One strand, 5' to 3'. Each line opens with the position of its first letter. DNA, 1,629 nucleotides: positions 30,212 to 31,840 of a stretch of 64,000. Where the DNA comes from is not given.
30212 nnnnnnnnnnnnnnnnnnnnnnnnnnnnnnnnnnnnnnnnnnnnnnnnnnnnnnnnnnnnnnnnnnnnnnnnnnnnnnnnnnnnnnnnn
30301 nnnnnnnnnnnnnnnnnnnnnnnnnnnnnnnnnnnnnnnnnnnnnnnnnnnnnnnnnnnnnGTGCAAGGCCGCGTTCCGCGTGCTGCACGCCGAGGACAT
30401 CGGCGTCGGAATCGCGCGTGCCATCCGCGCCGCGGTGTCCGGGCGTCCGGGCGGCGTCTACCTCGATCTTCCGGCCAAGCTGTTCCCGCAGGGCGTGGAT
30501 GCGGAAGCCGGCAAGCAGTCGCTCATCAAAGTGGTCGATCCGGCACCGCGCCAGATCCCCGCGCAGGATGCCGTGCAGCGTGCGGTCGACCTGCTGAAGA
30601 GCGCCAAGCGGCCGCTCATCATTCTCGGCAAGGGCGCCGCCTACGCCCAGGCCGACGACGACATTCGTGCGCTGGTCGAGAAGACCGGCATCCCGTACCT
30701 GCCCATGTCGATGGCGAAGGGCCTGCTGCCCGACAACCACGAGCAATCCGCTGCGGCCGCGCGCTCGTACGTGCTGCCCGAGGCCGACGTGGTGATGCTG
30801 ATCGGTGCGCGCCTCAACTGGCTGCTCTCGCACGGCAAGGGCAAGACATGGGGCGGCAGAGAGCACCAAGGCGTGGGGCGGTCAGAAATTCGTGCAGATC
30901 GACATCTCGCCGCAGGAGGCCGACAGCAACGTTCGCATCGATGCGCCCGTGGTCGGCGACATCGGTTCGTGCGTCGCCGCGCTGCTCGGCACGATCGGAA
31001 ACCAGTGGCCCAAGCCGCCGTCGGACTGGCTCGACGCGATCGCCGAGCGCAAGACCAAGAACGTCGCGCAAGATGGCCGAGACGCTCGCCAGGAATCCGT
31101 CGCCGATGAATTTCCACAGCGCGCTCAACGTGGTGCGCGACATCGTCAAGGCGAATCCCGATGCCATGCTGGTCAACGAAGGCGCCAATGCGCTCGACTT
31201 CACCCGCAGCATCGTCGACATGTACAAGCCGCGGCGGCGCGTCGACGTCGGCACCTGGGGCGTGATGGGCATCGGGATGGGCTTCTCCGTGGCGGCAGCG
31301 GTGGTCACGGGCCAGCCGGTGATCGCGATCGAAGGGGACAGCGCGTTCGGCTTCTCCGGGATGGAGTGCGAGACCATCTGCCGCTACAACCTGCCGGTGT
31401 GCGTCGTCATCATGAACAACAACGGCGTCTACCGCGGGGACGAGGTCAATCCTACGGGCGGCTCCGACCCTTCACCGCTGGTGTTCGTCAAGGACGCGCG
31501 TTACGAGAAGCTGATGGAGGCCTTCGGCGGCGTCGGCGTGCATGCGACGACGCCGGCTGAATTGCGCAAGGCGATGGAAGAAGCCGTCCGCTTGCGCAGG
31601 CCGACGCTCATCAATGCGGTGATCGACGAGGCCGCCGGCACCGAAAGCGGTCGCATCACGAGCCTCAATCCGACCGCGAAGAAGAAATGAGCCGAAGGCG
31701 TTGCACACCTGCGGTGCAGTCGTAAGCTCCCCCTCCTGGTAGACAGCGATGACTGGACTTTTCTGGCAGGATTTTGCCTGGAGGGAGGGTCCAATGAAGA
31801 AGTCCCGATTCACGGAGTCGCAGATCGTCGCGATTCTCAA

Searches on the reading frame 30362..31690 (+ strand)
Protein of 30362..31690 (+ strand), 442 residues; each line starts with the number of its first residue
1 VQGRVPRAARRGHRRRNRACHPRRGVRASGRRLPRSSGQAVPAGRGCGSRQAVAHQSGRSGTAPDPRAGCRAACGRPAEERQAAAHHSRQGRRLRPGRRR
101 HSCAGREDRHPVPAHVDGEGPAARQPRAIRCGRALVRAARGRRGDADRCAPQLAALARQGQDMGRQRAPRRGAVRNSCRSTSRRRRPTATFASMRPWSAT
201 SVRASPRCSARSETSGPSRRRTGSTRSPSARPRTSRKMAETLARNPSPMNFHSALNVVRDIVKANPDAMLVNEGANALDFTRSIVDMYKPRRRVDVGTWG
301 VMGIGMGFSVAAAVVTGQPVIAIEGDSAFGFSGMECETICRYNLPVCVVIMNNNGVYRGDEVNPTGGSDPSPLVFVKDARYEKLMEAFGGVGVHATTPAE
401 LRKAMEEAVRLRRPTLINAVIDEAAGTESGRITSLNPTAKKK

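Call 8: search_protein_families(library=pfam, proteins=[window:30362-31690:+], max_evalue=0.01)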
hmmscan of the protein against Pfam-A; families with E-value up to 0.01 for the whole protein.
window:30362-31690:+ (442 aa): 1 family
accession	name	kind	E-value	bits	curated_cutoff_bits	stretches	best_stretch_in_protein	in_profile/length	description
PF02775.26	TPP_enzyme_C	-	1.3e-24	87.1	21.9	1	284-418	12-150/151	Thiamine pyrophosphate enzyme, C-terminal TPP binding domain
